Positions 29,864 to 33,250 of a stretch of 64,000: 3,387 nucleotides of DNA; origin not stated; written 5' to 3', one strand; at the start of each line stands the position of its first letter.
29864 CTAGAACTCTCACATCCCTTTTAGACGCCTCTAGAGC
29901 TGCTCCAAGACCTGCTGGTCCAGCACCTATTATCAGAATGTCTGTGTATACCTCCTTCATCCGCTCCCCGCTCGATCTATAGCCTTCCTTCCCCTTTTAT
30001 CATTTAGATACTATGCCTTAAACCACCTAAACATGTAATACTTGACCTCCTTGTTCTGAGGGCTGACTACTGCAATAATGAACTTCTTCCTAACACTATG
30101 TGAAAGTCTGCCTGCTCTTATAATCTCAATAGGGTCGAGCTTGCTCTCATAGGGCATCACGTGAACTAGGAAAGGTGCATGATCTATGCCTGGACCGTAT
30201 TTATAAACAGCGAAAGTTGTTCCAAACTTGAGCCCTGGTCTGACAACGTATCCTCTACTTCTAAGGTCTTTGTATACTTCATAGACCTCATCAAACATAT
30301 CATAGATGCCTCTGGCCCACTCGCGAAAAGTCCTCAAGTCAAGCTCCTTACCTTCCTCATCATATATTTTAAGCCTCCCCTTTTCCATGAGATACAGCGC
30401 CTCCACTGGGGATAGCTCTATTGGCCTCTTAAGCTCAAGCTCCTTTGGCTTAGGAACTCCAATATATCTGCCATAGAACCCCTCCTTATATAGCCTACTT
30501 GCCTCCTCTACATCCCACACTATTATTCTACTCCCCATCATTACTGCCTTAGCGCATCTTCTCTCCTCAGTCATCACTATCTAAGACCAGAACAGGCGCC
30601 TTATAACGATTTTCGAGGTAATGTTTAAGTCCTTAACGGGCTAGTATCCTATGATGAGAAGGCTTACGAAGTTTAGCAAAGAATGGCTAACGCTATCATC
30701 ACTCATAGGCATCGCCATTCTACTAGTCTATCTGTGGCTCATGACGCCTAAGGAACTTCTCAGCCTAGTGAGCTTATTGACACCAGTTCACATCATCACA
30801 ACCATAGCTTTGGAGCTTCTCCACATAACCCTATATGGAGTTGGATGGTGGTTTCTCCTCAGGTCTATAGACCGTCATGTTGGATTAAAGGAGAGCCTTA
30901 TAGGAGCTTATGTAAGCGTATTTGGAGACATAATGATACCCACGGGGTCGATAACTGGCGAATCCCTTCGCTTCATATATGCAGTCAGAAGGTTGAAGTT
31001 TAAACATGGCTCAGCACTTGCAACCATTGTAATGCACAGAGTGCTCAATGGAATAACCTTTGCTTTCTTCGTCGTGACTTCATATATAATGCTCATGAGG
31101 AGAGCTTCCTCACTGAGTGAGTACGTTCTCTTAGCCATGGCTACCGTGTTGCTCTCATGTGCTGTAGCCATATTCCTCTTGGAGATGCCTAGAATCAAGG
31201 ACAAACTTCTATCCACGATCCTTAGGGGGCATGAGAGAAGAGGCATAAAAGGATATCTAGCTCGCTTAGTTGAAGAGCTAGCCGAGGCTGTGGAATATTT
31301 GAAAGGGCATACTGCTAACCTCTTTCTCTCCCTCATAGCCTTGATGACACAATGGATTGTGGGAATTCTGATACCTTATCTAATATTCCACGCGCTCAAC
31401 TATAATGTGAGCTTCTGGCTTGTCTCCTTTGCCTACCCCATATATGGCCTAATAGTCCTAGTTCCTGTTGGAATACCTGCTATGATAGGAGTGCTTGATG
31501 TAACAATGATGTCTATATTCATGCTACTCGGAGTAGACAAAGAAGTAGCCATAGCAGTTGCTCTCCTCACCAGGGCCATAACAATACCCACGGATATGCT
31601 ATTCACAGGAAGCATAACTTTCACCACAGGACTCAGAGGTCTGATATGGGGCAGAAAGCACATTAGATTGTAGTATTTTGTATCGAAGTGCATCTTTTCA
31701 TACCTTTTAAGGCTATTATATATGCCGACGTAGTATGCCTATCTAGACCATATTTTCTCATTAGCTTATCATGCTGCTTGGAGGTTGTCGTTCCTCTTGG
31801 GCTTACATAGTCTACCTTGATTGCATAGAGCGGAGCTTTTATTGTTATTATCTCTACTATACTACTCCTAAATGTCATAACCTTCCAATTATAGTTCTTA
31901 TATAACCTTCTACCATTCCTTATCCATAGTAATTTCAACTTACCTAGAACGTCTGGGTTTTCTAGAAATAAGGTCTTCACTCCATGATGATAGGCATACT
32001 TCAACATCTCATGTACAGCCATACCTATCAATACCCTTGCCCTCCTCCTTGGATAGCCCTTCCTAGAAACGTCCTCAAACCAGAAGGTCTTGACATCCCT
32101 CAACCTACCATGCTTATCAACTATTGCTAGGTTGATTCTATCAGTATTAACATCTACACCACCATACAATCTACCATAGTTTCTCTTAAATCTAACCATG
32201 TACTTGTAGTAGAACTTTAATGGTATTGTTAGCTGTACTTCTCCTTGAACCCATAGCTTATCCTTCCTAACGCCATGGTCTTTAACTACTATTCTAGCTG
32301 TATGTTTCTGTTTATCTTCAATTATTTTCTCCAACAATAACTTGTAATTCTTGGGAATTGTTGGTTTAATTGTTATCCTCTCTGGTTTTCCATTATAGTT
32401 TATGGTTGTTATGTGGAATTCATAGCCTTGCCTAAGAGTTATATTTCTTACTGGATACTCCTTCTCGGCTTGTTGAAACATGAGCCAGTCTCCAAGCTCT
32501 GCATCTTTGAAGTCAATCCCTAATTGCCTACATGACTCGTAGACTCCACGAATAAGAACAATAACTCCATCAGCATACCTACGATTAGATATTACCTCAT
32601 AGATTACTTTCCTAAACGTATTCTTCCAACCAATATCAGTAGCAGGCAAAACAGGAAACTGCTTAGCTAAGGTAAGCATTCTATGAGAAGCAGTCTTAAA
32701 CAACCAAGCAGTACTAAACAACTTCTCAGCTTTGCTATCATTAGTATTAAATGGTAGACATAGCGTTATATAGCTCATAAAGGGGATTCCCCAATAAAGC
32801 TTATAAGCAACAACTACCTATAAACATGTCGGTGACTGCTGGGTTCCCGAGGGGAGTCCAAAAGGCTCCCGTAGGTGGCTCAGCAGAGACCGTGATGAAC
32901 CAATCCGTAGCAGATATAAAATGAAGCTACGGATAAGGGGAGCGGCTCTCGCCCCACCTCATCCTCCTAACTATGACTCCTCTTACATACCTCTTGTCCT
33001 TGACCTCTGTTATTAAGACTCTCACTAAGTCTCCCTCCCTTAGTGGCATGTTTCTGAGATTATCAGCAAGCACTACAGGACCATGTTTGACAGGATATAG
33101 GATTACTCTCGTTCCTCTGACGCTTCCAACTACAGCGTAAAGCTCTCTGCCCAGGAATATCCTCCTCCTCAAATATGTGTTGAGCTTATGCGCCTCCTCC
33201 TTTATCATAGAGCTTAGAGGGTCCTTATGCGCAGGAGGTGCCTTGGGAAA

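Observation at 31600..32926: Standalone TnpB-like (IS605 OrfB) gene with an intact RuvC triad but no zinc finger, flanked by a structured hairpin and wedged against host genes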

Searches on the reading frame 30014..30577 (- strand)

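Call 105: search_protein_families(library=pfam, proteins=[window:30014-30577:-], max_evalue=0.001)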
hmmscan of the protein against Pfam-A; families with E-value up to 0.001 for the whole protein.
window:30014-30577:- (188 aa): 3 families
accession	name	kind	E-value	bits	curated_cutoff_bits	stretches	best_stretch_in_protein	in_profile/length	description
PF01974.23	tRNA_int_endo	-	2.8e-31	107.9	27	1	95-180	1-85/85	tRNA intron endonuclease, catalytic C-terminal domain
PF02778.19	tRNA_int_endo_N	-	1.2e-20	73.2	21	1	10-84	2-66/67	tRNA intron endonuclease, N-terminal domain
PF12928.12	tRNA_int_end_N2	-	0.00016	22.1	24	1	50-72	46-68/69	tRNA-splicing endonuclease subunit sen54 N-term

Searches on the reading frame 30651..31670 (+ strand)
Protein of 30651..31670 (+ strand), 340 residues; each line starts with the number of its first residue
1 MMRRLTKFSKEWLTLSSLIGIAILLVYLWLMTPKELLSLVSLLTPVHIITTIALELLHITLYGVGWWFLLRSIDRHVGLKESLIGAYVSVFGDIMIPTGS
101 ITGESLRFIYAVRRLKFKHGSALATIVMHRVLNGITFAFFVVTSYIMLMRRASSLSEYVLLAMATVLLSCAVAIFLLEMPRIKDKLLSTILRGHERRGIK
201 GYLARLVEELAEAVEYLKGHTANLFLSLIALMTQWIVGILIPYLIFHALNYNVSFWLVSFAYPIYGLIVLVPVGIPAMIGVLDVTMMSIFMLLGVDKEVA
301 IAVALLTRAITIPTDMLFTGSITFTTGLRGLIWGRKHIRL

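Call 105: search_protein_families(library=pfam, proteins=[window:30651-31670:+], max_evalue=0.001)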
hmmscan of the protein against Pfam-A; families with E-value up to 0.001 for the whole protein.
window:30651-31670:+ (340 aa): 1 family
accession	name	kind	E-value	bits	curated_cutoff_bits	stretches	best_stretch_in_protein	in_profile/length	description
PF03706.18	LPG_synthase_TM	-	1.7e-35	123.4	33.4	1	18-312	2-295/302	Lysylphosphatidylglycerol synthase TM region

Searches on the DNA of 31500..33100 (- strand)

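Call 89: search_rna_families(source=window, start=31500, end=33100, threshold=evalue, max_evalue=1)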
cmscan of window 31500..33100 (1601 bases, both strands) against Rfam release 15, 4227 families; matches with E-value up to 1: 1.
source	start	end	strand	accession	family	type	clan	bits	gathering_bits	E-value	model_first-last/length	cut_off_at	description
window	32822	32888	+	RF02814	Sso133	Gene; sRNA;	-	29.7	44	0.0026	1-73/73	no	Sulfolobus sRNA133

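Call 91: search_rna_families(source=window, start=32700, end=33050, threshold=evalue, max_evalue=1, show_alignments=1)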
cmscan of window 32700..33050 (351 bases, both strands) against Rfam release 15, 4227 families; matches with E-value up to 1: 2.
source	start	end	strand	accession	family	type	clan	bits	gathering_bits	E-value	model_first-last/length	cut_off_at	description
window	32822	32888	+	RF02814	Sso133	Gene; sRNA;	-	29.7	44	0.00056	1-73/73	no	Sulfolobus sRNA133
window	32851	32916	+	RF01124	sR36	Gene; snRNA; snoRNA; CD-box;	-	13.3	55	0.5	1-55/55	no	Small nucleolar RNA sR36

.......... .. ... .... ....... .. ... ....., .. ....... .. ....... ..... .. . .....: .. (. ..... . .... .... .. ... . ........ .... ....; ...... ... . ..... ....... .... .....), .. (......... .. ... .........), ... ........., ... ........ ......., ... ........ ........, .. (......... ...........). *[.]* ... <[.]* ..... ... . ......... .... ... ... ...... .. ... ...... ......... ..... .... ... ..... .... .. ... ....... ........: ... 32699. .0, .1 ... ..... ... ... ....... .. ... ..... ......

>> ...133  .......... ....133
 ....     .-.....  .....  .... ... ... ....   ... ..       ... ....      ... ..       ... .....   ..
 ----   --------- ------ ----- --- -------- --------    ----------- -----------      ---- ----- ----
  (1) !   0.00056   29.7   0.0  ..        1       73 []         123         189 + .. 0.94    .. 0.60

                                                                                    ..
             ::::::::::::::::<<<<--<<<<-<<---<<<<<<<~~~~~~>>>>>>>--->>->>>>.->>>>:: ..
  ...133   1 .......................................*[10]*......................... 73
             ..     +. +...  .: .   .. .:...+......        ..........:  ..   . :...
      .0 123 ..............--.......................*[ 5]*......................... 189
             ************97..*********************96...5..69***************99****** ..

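Call 92: search_rna_families(sources=[L037, L129, L130, L131, L018, L027, L005, L021, L033, L002, L012], threshold=evalue, max_evalue=0.1)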
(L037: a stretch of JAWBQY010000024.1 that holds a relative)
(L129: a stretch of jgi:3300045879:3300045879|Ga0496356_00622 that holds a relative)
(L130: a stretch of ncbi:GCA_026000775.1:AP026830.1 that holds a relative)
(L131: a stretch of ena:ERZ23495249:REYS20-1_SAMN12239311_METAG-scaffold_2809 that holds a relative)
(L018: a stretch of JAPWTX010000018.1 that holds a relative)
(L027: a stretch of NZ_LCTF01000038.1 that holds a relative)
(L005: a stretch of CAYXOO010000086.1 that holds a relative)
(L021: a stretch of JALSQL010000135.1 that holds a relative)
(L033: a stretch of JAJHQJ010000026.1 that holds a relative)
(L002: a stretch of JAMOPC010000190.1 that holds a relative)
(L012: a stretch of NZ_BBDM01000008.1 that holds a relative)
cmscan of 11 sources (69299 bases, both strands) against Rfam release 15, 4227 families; matches with E-value up to 0.1: 9.
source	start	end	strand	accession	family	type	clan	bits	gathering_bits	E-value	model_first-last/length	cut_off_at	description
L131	1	178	+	RF02540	LSU_rRNA_archaea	Gene; rRNA;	CL00112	112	50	4.4e-31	2835-2987/2987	5'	Archaeal large subunit ribosomal RNA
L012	7885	7958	-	RF00005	tRNA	Gene; tRNA;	CL00001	62.4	29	4.2e-11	1-71/71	no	tRNA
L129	617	691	-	RF00005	tRNA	Gene; tRNA;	CL00001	62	29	5.4e-11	1-71/71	no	tRNA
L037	2951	3025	+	RF00005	tRNA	Gene; tRNA;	CL00001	58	29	6.8e-10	1-71/71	no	tRNA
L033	2734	2857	+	RF00005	tRNA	Gene; tRNA;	CL00001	51.3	29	4.9e-08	1-71/71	no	tRNA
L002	697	766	-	RF02814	Sso133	Gene; sRNA;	-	34.5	44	0.0068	1-73/73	no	Sulfolobus sRNA133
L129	618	691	-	RF01684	mascRNA-menRNA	Gene;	-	30.3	42.5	0.043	1-56/56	no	MALAT1-associated small cytoplasmic RNA/MEN beta RNA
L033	2414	2545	-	RF02656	sot0042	Gene; sRNA;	-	26.6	88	0.0065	1-174/174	no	Sense overlapping transcript RNA 0042 (sot)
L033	3065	3121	+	RF01152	sR1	Gene; snRNA; snoRNA; CD-box;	-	25.3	45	0.025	1-57/57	no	Small nucleolar RNA sR1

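Call 96: build_rna_model(alignment_id=A4, structure=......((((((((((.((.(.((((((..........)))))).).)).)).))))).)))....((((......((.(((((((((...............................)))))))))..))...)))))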
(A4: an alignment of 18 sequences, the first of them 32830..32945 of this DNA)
Model R1 built from alignment A4 (18 sequences, 139 columns); structure: as given.
model positions 132; base pairs 34; branch points 1; effective number of sequences 1.27; information 0.591 bits per position. Calibrated on 0.2 Mb of random sequence (short: E-values are rough).
structure used (alignment columns):
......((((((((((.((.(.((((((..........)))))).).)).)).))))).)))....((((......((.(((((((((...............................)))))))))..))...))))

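Call 97: search_with_rna_model(model_id=R1, source=window, max_evalue=1, filters=off)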
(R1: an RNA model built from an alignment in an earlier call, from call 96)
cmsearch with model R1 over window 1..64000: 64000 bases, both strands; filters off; matches with E-value up to 1: 2.
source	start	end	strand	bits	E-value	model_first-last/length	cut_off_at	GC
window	32830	32945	+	119.3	3.2e-29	1-132/132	no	0.56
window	32791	32892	-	30.6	3.6e-06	1-132/132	no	0.52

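Call 98: search_with_rna_model(model_id=R1, sources=[L001, L002, L003, L004, L005, L006, L007, L008, L009, L010, L011, L012, L013, L014, L015, L016, L017, L018, L019, L020, L021, L022, L023, L024, L025, L026, L027, L028, L029, L030, L031, L032, L033, L034, L035, L036, L037, L038, L039, L040, L041, L042, L043, L044, L045, L046, L047, L048, L129, L130, L131], max_evalue=0.01)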
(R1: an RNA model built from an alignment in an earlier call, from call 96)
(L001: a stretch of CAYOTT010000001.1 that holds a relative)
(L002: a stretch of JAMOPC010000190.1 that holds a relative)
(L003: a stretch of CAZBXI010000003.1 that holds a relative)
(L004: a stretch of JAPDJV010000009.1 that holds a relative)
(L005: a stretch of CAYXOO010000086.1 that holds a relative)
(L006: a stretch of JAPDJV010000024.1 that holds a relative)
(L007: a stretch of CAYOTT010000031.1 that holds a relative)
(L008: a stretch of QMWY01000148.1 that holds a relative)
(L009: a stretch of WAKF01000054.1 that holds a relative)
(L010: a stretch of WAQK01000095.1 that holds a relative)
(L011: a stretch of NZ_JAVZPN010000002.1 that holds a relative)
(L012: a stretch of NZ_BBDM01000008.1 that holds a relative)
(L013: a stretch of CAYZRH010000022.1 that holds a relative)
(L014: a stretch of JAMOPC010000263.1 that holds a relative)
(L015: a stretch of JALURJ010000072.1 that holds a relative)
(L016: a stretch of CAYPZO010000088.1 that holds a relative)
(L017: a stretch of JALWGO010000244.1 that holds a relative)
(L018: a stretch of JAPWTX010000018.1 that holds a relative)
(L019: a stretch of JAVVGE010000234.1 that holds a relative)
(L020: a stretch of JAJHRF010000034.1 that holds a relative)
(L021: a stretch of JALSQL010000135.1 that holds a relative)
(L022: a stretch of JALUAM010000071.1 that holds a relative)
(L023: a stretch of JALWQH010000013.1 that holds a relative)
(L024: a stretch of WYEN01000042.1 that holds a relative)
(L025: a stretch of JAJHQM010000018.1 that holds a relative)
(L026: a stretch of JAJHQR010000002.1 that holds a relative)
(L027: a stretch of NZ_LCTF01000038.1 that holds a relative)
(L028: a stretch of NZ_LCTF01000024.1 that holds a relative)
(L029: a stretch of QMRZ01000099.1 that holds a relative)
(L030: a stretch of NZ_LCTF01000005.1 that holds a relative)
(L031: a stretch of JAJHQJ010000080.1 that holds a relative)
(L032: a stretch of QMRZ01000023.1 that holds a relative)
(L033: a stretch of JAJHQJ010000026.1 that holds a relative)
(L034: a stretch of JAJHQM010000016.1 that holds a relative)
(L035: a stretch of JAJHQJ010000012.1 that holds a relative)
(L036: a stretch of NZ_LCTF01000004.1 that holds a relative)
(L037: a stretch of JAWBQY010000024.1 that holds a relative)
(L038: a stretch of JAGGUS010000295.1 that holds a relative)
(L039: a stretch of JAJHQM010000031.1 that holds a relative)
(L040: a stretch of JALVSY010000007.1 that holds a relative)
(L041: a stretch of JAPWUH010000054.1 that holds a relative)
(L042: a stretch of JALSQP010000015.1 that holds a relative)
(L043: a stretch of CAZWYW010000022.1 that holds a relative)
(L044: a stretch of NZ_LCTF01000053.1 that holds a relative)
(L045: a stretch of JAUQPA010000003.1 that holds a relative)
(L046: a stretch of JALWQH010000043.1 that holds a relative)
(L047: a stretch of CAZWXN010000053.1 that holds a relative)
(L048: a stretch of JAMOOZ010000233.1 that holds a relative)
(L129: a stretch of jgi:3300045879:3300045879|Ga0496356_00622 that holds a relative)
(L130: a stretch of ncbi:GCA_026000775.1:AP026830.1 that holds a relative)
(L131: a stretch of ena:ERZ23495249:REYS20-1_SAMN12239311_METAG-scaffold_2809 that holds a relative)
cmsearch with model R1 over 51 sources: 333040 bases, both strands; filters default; matches with E-value up to 0.01: 47.
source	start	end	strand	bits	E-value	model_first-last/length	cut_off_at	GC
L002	623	755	-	149.4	2.4e-36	1-132/132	no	0.52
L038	3099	3227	-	148.8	3.5e-36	1-132/132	no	0.54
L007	3820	3949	-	146.7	1.3e-35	1-132/132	no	0.55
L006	3816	3948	-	142.7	1.4e-34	1-132/132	no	0.49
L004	3818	3950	-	140.2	6e-34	1-132/132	no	0.5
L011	3818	3949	-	139.2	1.1e-33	1-132/132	no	0.58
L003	352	486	-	134.9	1.5e-32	1-132/132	no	0.56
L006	7548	7672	+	134.8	1.6e-32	1-132/132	no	0.51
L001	3821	3950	-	133.6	3.2e-32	1-132/132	no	0.55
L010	3817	3948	-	133.2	4e-32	1-132/132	no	0.61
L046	3814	3947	-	132.4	6.4e-32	1-132/132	no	0.57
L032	3807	3936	-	117.1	6.1e-28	1-132/132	no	0.68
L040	3828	3934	-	61.1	2.2e-13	1-132/132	no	0.65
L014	3823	3949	-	59.8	4.9e-13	1-132/132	no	0.54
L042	3826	3949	-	57.7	1.7e-12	1-132/132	no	0.54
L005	3820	3948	-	57.2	2.4e-12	1-132/132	no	0.58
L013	3821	3948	-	52.8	3.2e-11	1-132/132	no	0.57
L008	327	456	-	52.7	3.3e-11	1-132/132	no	0.61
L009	3821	3949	-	51.6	6.5e-11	1-132/132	no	0.64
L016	3820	3948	-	51.6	6.5e-11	1-132/132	no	0.52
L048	3853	3980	-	51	9.4e-11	1-132/132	no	0.47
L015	303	441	-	50.5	1.2e-10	1-132/132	no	0.69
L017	3820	3946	-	50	1.7e-10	1-132/132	no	0.6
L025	3823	3949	-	46.7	1.2e-09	1-132/132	no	0.6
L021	3810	3938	-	43.9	6.4e-09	1-132/132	no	0.66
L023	3786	3913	-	43.9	6.7e-09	1-132/132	no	0.56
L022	86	212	-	43.8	6.9e-09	1-132/132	no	0.71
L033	3809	3936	-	40.8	4.3e-08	1-132/132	no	0.64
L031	1458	1585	-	39.3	1.1e-07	1-132/132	no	0.65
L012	3841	3950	-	39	1.3e-07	1-132/132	no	0.65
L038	3169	3267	+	36.9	4.3e-07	1-132/132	no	0.52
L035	3751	3878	-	36.1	7e-07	1-132/132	no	0.64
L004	3888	3988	+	34.8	1.5e-06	1-132/132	no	0.49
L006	3886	3971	+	32.9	4.8e-06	1-132/132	no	0.56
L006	7518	7607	-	32.7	5.5e-06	1-132/132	no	0.57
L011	3888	3953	+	32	8.1e-06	1-132/132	no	0.65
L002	693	794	+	31.8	9e-06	1-132/132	no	0.54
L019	490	654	-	31.5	1.1e-05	1-132/132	no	0.56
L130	1161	1269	-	30.9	1.5e-05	1-132/132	no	0.66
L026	3818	3950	-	27.6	0.00011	1-132/132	no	0.62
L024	3696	3860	-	27.4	0.00013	1-132/132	no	0.54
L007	3890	3988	+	25.4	0.00043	1-132/132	no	0.51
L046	3885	3988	+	25.4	0.00044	1-132/132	no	0.51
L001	3891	3990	+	25.2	0.00049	1-132/132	no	0.51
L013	2098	2192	-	23.5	0.0013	1-132/132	no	0.46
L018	3785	3949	-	22.6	0.0023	1-132/132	no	0.54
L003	422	525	+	22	0.0033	1-132/132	no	0.53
